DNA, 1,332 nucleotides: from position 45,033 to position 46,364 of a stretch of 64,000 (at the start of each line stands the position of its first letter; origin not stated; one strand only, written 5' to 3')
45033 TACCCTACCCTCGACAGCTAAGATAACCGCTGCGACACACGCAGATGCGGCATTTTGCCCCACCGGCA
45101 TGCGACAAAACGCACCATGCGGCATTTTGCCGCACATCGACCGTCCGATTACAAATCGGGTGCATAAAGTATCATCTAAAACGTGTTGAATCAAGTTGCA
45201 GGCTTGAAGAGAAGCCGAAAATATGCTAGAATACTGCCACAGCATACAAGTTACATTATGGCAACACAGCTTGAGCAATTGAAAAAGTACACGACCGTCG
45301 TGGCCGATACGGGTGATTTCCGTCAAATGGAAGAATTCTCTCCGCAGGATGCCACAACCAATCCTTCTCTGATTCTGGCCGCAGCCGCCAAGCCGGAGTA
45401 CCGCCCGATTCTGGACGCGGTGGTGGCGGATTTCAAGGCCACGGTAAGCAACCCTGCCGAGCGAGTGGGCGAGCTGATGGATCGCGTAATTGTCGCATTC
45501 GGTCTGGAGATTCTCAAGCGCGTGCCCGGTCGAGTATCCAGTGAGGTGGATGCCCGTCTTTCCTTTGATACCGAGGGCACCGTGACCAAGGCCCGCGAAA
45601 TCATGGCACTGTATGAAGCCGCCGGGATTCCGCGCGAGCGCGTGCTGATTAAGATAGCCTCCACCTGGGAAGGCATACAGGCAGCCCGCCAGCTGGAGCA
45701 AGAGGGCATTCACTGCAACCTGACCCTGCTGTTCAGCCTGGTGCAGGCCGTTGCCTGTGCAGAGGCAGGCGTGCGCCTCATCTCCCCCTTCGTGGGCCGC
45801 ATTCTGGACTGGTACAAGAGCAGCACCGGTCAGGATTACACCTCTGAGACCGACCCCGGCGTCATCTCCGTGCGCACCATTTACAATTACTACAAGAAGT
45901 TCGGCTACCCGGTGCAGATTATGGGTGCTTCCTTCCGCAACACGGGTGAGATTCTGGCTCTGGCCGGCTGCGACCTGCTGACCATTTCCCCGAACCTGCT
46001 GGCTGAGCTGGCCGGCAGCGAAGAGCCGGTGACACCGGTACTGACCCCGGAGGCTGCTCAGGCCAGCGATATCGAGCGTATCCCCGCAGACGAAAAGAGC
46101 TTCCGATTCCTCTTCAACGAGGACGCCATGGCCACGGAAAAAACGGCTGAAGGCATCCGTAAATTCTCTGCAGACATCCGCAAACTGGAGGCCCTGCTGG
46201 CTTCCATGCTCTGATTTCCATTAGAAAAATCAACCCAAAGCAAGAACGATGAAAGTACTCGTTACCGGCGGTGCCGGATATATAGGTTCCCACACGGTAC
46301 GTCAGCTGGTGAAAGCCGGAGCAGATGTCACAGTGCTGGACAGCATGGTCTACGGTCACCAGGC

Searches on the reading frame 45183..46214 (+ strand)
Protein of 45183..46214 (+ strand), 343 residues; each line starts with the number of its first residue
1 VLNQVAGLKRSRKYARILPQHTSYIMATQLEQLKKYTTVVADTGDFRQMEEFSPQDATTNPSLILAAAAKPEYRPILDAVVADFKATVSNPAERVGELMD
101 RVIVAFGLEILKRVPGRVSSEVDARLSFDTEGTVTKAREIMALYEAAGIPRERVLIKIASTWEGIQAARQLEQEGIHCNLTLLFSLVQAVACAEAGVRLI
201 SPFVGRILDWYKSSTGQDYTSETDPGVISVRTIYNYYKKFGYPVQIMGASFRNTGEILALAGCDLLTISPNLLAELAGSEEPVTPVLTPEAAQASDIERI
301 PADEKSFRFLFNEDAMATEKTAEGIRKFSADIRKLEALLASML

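Call 85: search_protein_families(library=pfam, proteins=[window:45183-46214:+], max_evalue=0.001)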
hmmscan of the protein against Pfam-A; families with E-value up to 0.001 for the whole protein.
window:45183-46214:+ (343 aa): 1 family
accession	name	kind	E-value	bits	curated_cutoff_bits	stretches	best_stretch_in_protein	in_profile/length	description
PF00923.25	TAL_FSA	-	1.1e-92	310.8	27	1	39-338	1-284/285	Transaldolase/Fructose-6-phosphate aldolase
